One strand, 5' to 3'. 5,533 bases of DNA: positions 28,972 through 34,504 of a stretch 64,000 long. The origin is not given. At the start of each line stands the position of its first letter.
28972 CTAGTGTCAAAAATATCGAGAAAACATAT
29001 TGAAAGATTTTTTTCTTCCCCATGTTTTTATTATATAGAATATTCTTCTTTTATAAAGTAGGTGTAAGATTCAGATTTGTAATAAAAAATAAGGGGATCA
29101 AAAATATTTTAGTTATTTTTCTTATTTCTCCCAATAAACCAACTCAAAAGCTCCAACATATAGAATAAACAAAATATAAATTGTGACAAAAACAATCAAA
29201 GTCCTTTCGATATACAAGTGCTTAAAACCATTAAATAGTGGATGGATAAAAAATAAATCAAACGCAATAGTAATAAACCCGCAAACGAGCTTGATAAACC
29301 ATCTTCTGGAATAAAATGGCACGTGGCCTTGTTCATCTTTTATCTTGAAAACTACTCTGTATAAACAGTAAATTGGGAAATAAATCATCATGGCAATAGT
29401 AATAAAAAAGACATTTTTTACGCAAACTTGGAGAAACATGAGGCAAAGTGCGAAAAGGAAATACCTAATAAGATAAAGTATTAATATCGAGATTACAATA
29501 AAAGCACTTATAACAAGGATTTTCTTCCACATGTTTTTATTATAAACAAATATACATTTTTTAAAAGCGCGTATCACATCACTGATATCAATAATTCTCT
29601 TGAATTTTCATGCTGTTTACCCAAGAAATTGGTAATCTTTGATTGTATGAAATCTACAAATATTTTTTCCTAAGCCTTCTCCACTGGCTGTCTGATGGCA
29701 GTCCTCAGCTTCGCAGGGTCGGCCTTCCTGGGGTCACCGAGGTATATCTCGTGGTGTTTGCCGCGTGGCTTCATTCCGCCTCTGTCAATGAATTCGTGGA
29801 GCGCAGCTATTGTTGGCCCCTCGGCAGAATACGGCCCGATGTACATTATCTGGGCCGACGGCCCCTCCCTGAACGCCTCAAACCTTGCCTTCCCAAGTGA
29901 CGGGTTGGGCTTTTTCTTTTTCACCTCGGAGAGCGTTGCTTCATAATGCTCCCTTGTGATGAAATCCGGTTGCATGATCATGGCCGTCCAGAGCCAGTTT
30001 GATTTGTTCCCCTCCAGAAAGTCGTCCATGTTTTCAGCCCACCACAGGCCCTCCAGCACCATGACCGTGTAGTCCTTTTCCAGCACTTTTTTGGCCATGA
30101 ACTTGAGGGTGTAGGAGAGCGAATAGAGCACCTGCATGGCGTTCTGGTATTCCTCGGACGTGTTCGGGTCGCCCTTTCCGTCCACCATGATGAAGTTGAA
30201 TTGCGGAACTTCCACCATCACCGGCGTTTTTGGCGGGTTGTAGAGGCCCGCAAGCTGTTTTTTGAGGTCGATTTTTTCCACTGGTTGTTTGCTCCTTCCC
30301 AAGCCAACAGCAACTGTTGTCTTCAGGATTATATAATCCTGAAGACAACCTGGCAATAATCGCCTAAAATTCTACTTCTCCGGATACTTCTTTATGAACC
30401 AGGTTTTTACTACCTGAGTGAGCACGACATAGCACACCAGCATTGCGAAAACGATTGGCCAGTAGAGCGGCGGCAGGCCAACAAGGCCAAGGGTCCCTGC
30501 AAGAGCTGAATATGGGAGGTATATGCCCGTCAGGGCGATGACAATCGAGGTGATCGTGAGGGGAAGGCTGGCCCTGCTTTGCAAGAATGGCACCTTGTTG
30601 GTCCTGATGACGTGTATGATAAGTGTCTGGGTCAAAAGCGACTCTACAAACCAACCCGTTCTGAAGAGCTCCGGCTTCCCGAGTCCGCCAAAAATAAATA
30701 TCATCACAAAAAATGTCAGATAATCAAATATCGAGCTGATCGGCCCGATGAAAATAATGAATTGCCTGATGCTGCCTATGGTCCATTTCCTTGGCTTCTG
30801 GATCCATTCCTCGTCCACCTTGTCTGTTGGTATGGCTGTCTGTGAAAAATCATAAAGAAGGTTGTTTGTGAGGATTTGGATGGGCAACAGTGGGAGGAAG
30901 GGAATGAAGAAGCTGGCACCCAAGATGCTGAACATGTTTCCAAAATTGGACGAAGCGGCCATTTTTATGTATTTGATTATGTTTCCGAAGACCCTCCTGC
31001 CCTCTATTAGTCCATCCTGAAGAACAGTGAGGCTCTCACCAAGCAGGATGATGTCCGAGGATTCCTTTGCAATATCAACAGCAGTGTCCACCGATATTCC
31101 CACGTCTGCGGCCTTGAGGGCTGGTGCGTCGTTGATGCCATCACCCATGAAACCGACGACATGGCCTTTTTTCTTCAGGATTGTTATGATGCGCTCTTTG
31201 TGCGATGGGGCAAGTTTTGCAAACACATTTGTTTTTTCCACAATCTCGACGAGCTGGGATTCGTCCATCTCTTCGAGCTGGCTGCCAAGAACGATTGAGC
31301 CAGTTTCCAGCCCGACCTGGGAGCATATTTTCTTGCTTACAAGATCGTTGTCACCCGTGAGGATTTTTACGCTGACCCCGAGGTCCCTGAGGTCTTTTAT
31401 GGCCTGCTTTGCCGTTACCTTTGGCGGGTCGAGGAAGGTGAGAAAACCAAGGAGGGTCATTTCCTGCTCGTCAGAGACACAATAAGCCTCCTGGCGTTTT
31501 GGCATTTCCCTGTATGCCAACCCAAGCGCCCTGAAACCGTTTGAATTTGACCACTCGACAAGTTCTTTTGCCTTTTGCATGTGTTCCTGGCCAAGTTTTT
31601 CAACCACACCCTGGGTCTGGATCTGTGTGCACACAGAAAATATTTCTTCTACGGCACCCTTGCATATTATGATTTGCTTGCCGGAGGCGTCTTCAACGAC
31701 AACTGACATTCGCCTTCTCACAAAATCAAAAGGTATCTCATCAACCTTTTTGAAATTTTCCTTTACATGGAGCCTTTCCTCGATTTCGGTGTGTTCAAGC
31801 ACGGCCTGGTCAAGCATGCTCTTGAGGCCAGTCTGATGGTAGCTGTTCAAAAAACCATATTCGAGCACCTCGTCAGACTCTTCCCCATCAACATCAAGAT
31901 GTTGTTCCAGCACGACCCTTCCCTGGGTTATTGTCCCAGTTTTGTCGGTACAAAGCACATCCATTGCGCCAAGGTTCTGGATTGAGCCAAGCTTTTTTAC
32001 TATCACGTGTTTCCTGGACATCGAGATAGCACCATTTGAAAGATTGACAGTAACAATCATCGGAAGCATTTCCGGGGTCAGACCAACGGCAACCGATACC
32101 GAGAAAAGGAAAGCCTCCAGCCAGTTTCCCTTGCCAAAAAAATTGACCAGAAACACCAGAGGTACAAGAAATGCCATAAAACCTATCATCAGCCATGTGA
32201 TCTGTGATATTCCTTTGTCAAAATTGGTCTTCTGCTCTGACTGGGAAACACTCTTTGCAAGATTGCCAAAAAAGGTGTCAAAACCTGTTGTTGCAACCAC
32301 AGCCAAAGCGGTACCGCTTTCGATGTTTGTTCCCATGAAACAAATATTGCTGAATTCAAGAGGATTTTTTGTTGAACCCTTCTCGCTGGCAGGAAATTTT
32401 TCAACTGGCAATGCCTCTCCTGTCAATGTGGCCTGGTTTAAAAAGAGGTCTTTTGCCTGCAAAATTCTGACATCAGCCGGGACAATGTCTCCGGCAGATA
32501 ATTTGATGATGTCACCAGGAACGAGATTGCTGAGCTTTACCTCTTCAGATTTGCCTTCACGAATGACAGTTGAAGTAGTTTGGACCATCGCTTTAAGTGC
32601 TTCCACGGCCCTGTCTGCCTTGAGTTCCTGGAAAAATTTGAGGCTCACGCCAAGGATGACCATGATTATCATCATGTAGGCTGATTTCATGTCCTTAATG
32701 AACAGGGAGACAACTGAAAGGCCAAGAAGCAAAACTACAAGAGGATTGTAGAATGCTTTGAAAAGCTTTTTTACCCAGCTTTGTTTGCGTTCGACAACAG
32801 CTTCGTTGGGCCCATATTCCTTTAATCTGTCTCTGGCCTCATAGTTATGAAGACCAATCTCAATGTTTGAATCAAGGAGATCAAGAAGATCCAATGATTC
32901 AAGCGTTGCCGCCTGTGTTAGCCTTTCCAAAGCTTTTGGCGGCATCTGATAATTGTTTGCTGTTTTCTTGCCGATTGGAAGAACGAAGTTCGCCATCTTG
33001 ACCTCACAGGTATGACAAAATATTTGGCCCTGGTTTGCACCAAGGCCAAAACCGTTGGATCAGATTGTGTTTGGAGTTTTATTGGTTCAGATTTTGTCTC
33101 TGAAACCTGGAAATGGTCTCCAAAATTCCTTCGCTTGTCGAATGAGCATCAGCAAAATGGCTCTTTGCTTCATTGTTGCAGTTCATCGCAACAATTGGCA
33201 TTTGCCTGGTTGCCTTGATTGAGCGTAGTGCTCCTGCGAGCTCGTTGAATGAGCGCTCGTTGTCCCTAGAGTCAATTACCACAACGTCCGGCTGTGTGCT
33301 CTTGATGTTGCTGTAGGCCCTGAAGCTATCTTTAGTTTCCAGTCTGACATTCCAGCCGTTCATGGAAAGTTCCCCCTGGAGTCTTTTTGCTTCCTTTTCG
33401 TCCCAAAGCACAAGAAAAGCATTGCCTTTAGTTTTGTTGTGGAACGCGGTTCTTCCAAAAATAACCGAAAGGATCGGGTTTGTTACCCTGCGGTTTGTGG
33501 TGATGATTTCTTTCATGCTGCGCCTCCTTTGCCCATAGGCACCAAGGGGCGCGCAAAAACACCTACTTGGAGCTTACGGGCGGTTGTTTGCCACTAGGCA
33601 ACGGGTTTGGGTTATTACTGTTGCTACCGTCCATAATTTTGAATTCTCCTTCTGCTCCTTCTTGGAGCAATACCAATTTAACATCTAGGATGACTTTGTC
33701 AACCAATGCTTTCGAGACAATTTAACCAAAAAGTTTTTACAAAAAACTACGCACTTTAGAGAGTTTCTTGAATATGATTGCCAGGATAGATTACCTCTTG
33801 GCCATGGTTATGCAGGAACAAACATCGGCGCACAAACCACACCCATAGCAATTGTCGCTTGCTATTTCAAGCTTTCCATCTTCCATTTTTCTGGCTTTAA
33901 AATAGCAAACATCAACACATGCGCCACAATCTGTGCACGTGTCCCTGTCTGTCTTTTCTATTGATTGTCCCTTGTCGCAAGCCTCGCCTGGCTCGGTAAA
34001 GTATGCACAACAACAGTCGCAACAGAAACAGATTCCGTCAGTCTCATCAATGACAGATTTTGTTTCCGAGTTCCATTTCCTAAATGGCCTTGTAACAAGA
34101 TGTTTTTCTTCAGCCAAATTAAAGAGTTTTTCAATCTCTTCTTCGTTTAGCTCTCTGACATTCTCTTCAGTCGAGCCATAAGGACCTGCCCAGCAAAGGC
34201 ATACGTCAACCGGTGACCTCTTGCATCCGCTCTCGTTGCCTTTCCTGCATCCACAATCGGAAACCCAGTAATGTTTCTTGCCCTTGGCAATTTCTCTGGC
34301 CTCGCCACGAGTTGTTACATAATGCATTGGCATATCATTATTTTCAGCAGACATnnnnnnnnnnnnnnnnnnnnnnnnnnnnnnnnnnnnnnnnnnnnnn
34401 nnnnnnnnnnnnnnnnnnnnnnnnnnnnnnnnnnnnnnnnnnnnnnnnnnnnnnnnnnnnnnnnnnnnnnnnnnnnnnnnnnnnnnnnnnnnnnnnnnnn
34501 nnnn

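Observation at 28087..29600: Tandem triplication (~510-bp units) of a small 4-TM membrane protein gene including its intergenic leader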

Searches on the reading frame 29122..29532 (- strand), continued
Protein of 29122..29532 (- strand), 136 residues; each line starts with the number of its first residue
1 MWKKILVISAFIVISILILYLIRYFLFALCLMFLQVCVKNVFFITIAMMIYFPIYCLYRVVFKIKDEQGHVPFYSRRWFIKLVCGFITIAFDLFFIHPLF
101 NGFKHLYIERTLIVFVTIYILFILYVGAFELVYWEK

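Call 69: find_encoding_contigs(protein=P0010, flank=6000, max_places=3)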
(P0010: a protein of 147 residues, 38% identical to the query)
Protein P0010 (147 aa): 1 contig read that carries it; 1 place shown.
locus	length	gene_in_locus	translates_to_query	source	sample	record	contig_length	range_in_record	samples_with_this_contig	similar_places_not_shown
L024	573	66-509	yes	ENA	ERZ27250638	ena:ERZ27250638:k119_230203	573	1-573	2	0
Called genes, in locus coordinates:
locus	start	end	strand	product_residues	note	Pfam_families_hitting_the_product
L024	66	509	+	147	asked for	-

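Call 80: find_encoding_contigs(protein=P0023, flank=6000, max_places=3)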
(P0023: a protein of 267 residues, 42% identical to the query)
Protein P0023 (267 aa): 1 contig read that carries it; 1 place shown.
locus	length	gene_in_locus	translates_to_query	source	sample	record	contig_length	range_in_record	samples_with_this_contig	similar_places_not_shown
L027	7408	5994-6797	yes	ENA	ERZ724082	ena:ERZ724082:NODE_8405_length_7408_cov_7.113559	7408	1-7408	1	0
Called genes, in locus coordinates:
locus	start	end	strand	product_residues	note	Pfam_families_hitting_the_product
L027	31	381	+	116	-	-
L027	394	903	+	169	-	PF00903:Glyoxalase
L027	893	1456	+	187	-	PF12797:Fer4_2 (faint), PF00037:Fer4 (weak), PF13237:Fer4_10, PF14697:Fer4_21 (weak), PF12838:Fer4_7 (weak), PF13187:Fer4_9 (weak)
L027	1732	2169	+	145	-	-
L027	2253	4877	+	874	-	PF00690:Cation_ATPase_N, PF00122:E1-E2_ATPase, PF00702:Hydrolase, PF13246:Cation_ATPase, PF00689:Cation_ATPase_C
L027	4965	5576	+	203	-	PF06445:GyrI-like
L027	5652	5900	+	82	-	-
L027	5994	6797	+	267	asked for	-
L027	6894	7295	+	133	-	-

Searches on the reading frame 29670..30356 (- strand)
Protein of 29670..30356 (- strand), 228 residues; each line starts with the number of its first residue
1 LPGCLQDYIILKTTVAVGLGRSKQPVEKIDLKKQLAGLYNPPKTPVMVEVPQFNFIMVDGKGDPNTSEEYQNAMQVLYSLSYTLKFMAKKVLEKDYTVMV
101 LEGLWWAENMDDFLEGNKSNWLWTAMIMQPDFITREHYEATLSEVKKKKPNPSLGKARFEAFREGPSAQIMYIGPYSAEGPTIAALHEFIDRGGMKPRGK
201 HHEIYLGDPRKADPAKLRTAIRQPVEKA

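Call 9: search_protein_families(library=pfam, proteins=[window:29670-30356:-], max_evalue=0.1)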
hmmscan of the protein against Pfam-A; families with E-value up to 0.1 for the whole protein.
window:29670-30356:- (228 aa): 1 family
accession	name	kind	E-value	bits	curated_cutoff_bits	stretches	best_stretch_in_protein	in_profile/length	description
PF06445.20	GyrI-like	-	4.6e-14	53.4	26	1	45-225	3-154/155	GyrI-like small molecule binding domain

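Call 31: search_protein_families(library=ncbifam, proteins=[window:29670-30356:-], max_evalue=0.1)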
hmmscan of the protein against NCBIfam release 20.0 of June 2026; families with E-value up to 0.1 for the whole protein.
window:29670-30356:- (228 aa): 0 families

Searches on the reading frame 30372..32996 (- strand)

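Call 9: search_protein_families(library=pfam, proteins=[window:30372-32996:-], max_evalue=0.1)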
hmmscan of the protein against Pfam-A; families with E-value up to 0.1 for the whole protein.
window:30372-32996:- (874 aa): 6 families
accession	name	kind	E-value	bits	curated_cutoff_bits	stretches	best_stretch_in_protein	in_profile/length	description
PF00122.25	E1-E2_ATPase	-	3e-44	151.2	28.1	1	137-329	2-181/181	E1-E2 ATPase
PF00689.26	Cation_ATPase_C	-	2.2e-19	70.3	27.3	1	700-865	1-174/175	Cation transporting ATPase, C-terminus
PF00702.32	Hydrolase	-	2.4e-16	61.1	26.4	1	345-631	1-191/191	haloacid dehalogenase-like hydrolase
PF00690.31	Cation_ATPase_N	-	6.8e-15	54.9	20.4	1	37-97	9-69/69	Cation transporter/ATPase, N-terminus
PF13246.12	Cation_ATPase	-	2.8e-11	43.7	21.7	1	410-459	41-91/91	Cation transport ATPase (P-type)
PF08282.18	Hydrolase_3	-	0.0023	18.2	20.9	1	614-650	206-242/255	haloacid dehalogenase-like hydrolase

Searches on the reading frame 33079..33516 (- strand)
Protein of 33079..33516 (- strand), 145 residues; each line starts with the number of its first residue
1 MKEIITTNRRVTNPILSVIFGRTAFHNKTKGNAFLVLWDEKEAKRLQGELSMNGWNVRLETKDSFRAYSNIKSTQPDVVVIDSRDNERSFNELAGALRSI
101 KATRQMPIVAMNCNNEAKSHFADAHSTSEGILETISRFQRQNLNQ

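Call 9: search_protein_families(library=pfam, proteins=[window:33079-33516:-], max_evalue=0.1)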
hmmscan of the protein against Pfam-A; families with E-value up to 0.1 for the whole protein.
window:33079-33516:- (145 aa): 2 families
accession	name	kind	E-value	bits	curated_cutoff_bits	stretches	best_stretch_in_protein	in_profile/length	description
PF20161.5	VpsR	-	0.0042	17.2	23.7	1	25-105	4-81/121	VpsR domain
PF23198.2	PDE8A_N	-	0.02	15.2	29.6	1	67-112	46-92/147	PDE8A-like, N-terminal domain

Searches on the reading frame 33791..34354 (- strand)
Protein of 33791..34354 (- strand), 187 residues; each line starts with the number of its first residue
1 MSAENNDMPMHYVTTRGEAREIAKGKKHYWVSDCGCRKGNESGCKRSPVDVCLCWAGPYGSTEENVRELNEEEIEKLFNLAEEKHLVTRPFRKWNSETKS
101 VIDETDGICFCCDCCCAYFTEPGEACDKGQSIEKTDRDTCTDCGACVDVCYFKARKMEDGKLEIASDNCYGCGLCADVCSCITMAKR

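Call 58: search_protein_families(library=pfam, proteins=[window:33791-34354:-], max_evalue=0.01)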
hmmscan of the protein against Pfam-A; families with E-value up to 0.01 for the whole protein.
window:33791-34354:- (187 aa): 8 families
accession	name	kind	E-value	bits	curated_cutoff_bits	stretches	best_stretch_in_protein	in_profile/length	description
PF00037.32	Fer4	-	5.6e-09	35.9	21.1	2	135-154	3-22/24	4Fe-4S binding domain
PF13237.11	Fer4_10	-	1.3e-07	31.9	25.5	1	135-179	4-52/53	4Fe-4S dicluster domain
PF12838.12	Fer4_7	-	8.3e-07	29.8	27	1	139-180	1-49/52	4Fe-4S dicluster domain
PF12797.12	Fer4_2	-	5.2e-06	26.5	24.5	2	135-150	5-20/22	4Fe-4S binding domain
PF13187.11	Fer4_9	-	1.6e-05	25.3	27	1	140-180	2-48/52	4Fe-4S dicluster domain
PF14697.11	Fer4_21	-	4.1e-05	24.1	35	1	136-184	4-59/59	4Fe-4S dicluster domain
PF12837.12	Fer4_6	-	0.00087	19.6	25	1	136-153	5-22/24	4Fe-4S binding domain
PF25160.1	LdpA_Fe-S-bd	-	0.0064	16.7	27.6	1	146-181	9-40/49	LdpA Fe-S cluster-binding domain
